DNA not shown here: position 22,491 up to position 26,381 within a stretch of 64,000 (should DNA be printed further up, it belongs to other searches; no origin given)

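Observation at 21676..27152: Surface-anchored LTD + 4x OB-fold protein next to nucleoside phosphorylase: candidate extracellular nucleic-acid capture/scavenging module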

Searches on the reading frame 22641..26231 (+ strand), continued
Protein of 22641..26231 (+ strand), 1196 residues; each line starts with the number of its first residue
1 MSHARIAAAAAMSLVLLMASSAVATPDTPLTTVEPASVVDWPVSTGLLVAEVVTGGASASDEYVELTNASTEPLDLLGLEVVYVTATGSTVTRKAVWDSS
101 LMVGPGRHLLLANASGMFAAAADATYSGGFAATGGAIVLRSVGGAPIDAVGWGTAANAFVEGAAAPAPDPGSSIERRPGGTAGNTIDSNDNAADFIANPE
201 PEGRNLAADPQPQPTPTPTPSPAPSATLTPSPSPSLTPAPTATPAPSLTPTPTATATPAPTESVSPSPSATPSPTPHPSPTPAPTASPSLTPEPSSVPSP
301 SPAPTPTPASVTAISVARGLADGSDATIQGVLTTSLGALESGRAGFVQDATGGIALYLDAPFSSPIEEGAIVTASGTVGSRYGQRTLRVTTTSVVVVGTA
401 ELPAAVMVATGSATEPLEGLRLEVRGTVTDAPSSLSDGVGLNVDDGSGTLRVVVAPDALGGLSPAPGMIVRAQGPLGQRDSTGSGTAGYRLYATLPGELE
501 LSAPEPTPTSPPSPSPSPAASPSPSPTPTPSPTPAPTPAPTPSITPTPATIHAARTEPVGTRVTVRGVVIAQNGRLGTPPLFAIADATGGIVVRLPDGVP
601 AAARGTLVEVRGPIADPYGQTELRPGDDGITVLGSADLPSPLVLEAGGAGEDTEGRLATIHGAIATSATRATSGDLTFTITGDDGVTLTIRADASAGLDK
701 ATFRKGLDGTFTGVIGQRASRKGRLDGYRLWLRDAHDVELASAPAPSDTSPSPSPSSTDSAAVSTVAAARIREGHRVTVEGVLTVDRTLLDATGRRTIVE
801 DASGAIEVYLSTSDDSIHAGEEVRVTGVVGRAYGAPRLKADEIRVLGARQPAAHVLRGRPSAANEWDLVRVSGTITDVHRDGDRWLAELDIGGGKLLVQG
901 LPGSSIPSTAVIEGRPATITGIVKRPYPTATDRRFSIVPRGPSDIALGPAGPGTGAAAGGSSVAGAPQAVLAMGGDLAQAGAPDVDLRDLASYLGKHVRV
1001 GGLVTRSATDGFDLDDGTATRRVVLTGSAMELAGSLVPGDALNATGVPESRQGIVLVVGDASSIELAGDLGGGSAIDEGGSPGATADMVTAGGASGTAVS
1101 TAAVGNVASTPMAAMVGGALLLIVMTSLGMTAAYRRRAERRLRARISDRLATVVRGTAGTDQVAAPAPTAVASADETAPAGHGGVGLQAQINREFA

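Call 11: find_encoding_contigs(protein=P0043, flank=8000, max_places=2)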
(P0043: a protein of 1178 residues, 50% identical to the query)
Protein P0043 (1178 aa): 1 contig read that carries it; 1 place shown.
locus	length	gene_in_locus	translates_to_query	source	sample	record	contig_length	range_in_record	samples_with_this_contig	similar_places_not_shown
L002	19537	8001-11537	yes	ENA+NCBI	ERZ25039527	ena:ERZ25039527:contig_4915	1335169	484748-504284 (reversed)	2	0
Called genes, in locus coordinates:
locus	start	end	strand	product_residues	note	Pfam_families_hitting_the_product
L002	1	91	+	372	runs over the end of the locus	PF11799:IMS_C (weak)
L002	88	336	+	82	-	-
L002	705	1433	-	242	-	-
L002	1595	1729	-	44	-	-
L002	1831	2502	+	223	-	PF00702:Hydrolase, PF13419:HAD_2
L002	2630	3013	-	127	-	-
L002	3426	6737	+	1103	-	PF07733:DNA_pol3_alpha, PF17657:DNA_pol3_finger, PF14579:HHH_6, PF01336:tRNA_anti-codon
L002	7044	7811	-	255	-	-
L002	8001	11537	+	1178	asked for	PF00932:LTD, PF04076:BOF (faint), PF01336:tRNA_anti-codon (faint)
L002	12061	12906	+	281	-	PF01048:PNP_UDP_1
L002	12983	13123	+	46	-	PF18930:DUF5679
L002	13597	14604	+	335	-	PF00044:Gp_dh_N, PF02800:Gp_dh_C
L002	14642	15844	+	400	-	PF00162:PGK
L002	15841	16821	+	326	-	PF03952:Enolase_N, PF00113:Enolase_C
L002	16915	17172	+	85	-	PF00113:Enolase_C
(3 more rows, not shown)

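Call 12: find_encoding_contigs(protein=P0080, flank=8000, max_places=2)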
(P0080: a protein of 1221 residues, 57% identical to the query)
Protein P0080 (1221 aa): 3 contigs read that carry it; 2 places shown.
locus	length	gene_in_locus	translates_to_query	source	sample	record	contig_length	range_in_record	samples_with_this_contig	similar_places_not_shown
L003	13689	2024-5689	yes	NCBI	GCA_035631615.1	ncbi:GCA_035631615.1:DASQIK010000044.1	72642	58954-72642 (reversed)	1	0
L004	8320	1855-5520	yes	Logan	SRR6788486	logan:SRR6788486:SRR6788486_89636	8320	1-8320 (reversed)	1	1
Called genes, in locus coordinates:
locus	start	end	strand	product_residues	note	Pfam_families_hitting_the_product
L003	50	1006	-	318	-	-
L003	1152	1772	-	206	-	-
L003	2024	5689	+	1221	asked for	PF00932:LTD, PF01336:tRNA_anti-codon (faint)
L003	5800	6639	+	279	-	PF01048:PNP_UDP_1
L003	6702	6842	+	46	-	PF18930:DUF5679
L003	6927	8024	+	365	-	PF00480:ROK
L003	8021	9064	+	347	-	PF00044:Gp_dh_N, PF02800:Gp_dh_C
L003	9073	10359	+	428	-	PF00162:PGK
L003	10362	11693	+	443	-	PF03952:Enolase_N, PF00113:Enolase_C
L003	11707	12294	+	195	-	-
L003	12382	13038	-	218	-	PF01649:Ribosomal_S20p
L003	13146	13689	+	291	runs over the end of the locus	PF00892:EamA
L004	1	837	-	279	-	?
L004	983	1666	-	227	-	-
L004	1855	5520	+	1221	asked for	PF00932:LTD, PF01336:tRNA_anti-codon (faint)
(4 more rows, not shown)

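Call 13: find_encoding_contigs(protein=P0050, flank=8000, max_places=2)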
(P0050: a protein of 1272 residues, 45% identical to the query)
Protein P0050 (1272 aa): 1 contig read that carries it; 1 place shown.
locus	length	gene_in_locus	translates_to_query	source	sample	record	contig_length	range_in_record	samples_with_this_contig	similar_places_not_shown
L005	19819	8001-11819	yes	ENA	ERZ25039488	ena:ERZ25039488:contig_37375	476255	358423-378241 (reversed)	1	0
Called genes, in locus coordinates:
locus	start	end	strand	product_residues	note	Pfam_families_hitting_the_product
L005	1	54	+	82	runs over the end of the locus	-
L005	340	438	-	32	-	-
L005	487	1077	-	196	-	-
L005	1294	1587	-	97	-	-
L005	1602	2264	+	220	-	PF00702:Hydrolase, PF13419:HAD_2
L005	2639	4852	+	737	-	-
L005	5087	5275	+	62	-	PF17657:DNA_pol3_finger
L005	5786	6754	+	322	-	PF14579:HHH_6, PF01336:tRNA_anti-codon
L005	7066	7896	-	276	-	-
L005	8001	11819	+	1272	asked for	PF00932:LTD, PF01336:tRNA_anti-codon (faint)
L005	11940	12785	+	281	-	PF01048:PNP_UDP_1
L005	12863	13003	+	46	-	PF18930:DUF5679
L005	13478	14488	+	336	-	PF00044:Gp_dh_N, PF02800:Gp_dh_C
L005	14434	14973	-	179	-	-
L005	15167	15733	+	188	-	PF00162:PGK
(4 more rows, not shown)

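Call 14: find_encoding_contigs(protein=P0091, flank=8000, max_places=2)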
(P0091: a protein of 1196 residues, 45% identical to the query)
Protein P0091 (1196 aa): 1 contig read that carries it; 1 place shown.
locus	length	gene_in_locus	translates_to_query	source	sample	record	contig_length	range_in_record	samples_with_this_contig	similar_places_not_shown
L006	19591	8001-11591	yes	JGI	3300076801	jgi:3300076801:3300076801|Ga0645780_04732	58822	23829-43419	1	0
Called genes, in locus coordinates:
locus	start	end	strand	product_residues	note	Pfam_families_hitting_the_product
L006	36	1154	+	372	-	PF00154:RecA_N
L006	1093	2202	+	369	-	PF11799:IMS_C (weak)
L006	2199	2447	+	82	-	-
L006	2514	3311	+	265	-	-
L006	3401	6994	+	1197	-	PF02811:PHP, PF07733:DNA_pol3_alpha, PF17657:DNA_pol3_finger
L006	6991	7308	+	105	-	PF01336:tRNA_anti-codon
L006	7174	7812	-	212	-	-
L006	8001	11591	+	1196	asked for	PF00932:LTD, PF01336:tRNA_anti-codon (faint)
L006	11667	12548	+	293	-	PF01048:PNP_UDP_1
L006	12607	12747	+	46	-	PF18930:DUF5679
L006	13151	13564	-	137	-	-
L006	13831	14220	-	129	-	-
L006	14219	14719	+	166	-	PF02800:Gp_dh_C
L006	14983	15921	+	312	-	PF00162:PGK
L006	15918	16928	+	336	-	PF03952:Enolase_N, PF00113:Enolase_C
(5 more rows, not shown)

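Call 30: search_solved_structures(query=A2, max_evalue=1, show_alignments=0)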
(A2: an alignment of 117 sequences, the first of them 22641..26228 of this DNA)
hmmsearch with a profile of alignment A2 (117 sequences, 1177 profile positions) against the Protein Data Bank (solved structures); distinct sequences matched with E-value up to 1: 23.
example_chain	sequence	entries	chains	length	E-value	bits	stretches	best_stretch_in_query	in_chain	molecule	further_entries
8zvk_A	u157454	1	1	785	2.9e-20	74.8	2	210-313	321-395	AaBgIC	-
6ncl_a0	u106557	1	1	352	4.6e-05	24.5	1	211-321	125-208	P14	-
9m8m_H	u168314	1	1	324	0.00058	20.8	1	501-564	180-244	Photosynthetic reaction center subunit H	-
9ufe_CA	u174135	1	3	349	0.00062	20.7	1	212-313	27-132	OCM3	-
8c5y_B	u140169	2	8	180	0.0035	18.2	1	1006-1078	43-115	RPA32 subunit of the hetero-oligomeric complex involved in homologous recombination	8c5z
8aas_B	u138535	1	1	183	0.0036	18.2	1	1006-1078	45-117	RPA32 subunit of the hetero-oligomeric complex involved in homologous recombination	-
8aaj_B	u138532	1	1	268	0.0078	17.1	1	1006-1078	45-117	RPA32 subunit of the hetero-oligomeric complex involved in homologous recombination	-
8oej_B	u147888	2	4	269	0.0079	17.1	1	1006-1078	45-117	RPA32 subunit of the hetero-oligomeric complex involved in homologous recombination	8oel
9f26_C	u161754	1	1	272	0.0081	17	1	1006-1078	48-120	RPA32 subunit of the hetero-oligomeric complex involved in homologous recombination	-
23px_A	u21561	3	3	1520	0.013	16.4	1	249-304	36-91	Putative lipoprotein AcfD homolog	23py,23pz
9xbn_A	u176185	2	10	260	0.021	15.7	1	178-299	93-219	Eukaryotic peptide chain release factor GTP-binding subunit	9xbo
9xbk_A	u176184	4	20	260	0.021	15.7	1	178-299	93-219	Eukaryotic peptide chain release factor GTP-binding subunit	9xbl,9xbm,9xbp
4adx_I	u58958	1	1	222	0.024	15.5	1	1032-1116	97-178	AIF6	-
3dm3_A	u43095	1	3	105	0.035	14.9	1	587-648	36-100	Replication factor A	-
6mb3_E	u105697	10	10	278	0.071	13.9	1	192-303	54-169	Plasmodium falciparum recombinant shortened CSP | circumsporozoite protein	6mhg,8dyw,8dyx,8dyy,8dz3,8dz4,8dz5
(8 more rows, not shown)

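Call 36: predict_structure(alignment_id=A2)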
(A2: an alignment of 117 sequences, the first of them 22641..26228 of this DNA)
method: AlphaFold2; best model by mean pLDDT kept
length: 1196 residues; sequences in the alignment: 117
mean_pLDDT: 79.5   pTM: 0.43
mean pLDDT of the five models: 79.5, 79.4, 79.3, 78.2, 77.9
residues with pLDDT >= 90: 686; 70-90: 190; 50-70: 68; < 50: 252
segments of 3 or more residues with pLDDT < 50: 22-37, 218-220, 222-298, 483-486, 518-524, 530-533, 535-538, 540-542, 746-759, 953-979, 1069-1115, 1156-1189, 1194-1196
pLDDT, mean of each block of 10 residues (from residue 1): 76 80 38 45 88 89 96 96 92 96 96 95 94 92 94 92 91 91 83 94 89 50 41 42 42 40 38 39 41 44 65 97 96 95 96 97 94 97 93 97 97 93 96 89 93 96 94 91 59 98 77 49 46 45 74 95 97 89 97 92 97 91 93 97 97 95 95 90 97 91 94 85 78 96 54 42 95 97 94 94 97 91 98 94 96 95 96 96 93 95 92 96 91 94 92 44 32 33 92 96 96 96 97 92 97 96 74 32 27 26 29 51 81 85 85 53 37 34 40 50
secondary structure, 60 per line:
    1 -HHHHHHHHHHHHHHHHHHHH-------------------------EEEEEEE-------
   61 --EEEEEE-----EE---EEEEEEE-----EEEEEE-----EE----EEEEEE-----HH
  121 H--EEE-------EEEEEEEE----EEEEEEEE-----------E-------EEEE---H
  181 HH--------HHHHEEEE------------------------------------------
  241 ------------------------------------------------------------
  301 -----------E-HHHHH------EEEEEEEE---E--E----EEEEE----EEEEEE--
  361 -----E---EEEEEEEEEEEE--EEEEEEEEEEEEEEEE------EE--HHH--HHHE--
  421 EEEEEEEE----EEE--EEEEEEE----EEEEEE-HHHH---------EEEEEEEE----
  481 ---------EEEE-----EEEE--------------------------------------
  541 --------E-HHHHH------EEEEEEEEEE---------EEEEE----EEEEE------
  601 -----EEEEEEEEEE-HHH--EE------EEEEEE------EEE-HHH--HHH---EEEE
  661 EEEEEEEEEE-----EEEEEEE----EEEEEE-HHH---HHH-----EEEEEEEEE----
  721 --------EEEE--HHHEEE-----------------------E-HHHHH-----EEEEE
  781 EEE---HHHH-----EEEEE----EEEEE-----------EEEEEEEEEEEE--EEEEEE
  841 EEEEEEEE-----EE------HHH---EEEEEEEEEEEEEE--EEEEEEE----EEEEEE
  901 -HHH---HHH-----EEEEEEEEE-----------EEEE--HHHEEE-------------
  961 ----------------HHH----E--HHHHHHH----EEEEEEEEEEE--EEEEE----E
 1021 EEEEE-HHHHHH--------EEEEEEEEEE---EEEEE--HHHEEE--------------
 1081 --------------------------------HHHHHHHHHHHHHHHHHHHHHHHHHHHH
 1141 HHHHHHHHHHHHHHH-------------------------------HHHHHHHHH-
elements in order (helices of 4 or more, strands of 3 or more residues): H2-21 E47-53 E63-68 E79-85 E91-96 E108-113 E124-126 E134-141 E146-153 E173-176 H191-194 E195-198 H314-318 E325-332 E344-348 E353-358 E370-381 E384-399 E421-428 E433-435 E438-444 E449-454 H456-459 E469-476 E490-493 E499-502 H551-555 E562-571 E581-585 E590-594 E606-615 E630-635 E642-644 E657-670 E676-682 E687-692 E708-716 E729-732 E738-740 H766-770 E776-783 H787-790 E796-800 E805-809 E821-832 E835-848 E868-881 E884-890 E895-900 E916-924 E936-939 E945-947 H987-993 E998-1008 E1011-1015 E1020-1025 H1027-1032 E1041-1050 E1054-1058 E1064-1066 H1113-1155 H1187-1195
